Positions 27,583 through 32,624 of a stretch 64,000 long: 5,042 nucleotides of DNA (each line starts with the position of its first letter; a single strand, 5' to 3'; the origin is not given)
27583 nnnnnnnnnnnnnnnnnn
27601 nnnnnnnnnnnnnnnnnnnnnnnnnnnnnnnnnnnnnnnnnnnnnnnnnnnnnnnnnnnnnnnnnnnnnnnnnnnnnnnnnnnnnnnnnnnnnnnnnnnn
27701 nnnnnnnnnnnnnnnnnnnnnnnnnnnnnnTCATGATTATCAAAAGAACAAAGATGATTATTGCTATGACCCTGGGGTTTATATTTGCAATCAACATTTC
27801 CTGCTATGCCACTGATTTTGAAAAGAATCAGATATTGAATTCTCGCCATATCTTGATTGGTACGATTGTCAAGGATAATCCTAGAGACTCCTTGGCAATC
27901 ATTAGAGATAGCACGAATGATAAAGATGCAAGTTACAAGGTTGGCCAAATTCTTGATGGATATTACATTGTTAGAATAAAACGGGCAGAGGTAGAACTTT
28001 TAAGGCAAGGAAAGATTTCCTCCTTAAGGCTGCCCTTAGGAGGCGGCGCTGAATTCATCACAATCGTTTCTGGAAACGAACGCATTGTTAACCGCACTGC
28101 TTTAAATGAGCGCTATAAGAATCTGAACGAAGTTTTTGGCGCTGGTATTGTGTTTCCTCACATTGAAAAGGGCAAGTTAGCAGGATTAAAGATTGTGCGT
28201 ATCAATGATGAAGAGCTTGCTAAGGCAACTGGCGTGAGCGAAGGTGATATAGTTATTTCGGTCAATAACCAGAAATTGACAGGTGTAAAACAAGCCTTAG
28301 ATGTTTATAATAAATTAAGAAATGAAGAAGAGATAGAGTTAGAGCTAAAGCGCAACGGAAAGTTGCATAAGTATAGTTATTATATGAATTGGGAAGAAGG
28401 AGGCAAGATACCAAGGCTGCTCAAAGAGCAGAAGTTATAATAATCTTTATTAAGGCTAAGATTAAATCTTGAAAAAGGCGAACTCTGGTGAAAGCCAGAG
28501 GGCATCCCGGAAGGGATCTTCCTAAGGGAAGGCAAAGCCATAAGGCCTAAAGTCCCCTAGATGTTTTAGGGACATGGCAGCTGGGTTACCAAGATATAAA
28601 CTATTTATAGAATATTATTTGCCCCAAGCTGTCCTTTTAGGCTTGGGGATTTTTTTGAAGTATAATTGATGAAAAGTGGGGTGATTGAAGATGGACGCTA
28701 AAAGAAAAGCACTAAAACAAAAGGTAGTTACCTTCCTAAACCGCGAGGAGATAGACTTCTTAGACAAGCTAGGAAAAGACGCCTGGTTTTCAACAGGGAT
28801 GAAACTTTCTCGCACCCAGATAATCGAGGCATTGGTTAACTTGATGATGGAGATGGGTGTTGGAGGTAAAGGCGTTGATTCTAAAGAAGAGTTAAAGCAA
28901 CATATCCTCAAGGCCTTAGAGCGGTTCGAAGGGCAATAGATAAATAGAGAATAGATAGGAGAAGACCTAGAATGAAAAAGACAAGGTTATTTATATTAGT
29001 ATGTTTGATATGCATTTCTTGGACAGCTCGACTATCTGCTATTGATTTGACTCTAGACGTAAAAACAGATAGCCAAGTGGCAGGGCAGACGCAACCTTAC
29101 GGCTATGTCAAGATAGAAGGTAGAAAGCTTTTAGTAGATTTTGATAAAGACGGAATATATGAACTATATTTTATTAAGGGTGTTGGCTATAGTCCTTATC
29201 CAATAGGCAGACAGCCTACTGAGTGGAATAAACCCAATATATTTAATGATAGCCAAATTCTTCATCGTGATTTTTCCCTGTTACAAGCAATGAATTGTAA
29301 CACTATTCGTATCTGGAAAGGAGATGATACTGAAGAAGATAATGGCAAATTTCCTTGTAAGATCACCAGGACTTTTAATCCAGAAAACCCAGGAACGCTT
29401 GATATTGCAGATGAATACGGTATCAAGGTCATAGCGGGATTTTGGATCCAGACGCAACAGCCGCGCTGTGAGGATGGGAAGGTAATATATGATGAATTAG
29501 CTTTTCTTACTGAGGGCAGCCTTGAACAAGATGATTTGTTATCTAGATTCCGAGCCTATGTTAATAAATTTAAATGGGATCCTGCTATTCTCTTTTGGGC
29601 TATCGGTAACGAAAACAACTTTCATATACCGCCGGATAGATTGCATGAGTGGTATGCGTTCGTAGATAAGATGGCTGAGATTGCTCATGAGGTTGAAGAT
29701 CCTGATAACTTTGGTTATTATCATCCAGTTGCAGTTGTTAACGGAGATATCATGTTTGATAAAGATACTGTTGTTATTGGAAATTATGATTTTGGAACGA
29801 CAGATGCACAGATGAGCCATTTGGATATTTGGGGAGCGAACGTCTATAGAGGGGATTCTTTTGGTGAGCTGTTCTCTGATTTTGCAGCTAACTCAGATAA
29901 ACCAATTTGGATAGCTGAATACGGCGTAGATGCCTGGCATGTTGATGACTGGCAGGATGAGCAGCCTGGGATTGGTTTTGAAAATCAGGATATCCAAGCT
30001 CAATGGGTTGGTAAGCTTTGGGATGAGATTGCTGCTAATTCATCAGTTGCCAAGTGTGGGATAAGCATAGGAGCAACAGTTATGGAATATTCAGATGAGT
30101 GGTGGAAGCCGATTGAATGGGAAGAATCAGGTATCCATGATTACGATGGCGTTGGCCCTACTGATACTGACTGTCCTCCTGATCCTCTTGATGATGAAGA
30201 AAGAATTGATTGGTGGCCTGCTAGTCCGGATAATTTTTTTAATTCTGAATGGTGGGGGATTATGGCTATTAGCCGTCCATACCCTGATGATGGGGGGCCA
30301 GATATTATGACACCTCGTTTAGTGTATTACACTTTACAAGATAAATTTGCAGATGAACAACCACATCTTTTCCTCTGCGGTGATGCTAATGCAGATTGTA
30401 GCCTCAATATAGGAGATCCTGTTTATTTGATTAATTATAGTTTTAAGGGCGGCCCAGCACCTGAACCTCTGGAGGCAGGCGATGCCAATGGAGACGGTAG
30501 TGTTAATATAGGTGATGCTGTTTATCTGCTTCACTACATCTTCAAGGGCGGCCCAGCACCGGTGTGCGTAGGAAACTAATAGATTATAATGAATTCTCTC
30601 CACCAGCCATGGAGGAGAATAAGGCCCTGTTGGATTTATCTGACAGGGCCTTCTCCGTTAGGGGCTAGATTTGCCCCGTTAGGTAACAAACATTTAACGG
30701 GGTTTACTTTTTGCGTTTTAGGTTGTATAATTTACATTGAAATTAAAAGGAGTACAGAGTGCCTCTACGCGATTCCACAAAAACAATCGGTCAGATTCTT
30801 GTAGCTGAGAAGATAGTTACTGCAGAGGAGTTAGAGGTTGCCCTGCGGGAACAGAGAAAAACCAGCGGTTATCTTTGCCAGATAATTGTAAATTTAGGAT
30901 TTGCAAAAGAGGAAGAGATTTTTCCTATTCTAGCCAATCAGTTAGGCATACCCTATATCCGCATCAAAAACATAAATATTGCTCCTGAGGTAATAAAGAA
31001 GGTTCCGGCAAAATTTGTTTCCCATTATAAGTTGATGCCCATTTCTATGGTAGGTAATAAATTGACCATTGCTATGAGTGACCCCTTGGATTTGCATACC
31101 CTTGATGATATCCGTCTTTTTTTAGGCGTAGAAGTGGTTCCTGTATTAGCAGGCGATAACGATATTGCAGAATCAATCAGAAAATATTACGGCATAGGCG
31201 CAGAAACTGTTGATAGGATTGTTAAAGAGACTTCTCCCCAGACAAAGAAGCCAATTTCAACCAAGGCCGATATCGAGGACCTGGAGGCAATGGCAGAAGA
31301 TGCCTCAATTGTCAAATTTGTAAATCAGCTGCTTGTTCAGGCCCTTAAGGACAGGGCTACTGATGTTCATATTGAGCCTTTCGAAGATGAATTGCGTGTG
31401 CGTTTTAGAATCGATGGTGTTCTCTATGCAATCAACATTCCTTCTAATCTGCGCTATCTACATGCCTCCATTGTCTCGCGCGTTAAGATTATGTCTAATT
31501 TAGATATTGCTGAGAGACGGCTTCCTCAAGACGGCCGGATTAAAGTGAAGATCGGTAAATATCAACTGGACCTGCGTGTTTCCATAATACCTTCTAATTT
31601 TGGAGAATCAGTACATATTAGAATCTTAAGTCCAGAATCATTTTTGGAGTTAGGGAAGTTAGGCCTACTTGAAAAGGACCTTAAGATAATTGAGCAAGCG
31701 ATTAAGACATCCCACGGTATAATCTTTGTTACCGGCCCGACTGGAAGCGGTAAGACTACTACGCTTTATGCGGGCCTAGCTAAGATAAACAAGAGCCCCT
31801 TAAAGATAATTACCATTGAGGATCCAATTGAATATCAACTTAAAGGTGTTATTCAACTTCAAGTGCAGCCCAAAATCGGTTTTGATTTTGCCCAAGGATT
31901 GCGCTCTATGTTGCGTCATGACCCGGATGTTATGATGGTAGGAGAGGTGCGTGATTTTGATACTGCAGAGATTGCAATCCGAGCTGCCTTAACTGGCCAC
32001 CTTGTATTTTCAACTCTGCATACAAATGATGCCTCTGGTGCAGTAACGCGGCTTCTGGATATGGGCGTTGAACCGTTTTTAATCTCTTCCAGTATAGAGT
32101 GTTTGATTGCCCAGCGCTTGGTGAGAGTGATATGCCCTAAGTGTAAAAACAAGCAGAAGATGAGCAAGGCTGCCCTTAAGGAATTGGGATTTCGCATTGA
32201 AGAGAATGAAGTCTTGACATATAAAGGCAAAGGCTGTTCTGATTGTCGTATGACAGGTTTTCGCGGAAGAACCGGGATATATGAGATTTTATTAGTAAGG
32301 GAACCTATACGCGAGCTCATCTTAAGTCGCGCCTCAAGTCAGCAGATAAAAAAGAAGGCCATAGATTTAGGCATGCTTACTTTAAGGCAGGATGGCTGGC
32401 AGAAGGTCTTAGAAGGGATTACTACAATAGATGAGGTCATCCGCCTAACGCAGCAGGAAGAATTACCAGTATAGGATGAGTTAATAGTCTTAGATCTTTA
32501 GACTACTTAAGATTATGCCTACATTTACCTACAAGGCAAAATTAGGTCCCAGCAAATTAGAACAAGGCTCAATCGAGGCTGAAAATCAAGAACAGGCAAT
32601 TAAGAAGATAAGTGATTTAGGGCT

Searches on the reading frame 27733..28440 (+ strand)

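Call 27: search_protein_families(library=pfam, proteins=[window:27733-28440:+], max_evalue=0.00001)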
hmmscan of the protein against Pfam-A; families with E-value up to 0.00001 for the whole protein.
window:27733-28440:+ (235 aa): 1 family
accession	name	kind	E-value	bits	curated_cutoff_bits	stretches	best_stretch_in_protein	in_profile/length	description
PF13180.12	PDZ_2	-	3.2e-07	31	27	1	139-214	5-76/80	PDZ domain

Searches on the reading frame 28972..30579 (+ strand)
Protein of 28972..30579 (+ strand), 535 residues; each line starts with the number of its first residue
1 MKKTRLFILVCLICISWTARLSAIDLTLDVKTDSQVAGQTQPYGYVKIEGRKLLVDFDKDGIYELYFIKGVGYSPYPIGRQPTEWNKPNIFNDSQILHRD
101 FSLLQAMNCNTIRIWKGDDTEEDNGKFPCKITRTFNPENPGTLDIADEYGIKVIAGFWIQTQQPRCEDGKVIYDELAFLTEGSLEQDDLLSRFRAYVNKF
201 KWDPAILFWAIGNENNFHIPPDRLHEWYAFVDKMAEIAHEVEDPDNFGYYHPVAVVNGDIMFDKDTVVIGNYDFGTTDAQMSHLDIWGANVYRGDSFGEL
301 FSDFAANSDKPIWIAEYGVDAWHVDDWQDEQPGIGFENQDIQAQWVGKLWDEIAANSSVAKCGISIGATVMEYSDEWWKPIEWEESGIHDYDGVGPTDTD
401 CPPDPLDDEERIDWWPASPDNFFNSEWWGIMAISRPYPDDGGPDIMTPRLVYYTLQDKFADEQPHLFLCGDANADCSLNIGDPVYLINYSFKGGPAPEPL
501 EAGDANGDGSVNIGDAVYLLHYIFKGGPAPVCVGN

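Call 28: search_protein_families(library=pfam, proteins=[window:28972-30579:+], max_evalue=0.00001)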
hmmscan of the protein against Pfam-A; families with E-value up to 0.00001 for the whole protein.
window:28972-30579:+ (535 aa): 2 families
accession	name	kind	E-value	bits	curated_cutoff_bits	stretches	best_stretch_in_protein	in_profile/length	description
PF02836.23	Glyco_hydro_2_C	-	3.6e-09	36.6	21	1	137-352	59-245/302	Glycosyl hydrolases family 2, TIM barrel domain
PF00404.24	Dockerin_1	-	2.6e-06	28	22.9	1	470-523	2-56/57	Dockerin type I domain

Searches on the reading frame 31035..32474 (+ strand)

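Call 28: search_protein_families(library=pfam, proteins=[window:31035-32474:+], max_evalue=0.00001)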
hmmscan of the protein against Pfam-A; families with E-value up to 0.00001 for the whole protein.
window:31035-32474:+ (479 aa): 2 families
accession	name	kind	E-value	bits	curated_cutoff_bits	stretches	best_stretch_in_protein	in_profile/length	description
PF00437.27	T2SSE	-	6.6e-134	446.6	24.9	1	87-470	3-370/370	Type II/IV secretion system protein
PF05157.20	MshEN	-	5.4e-13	49.2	23.1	1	1-55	32-87/90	MshEN domain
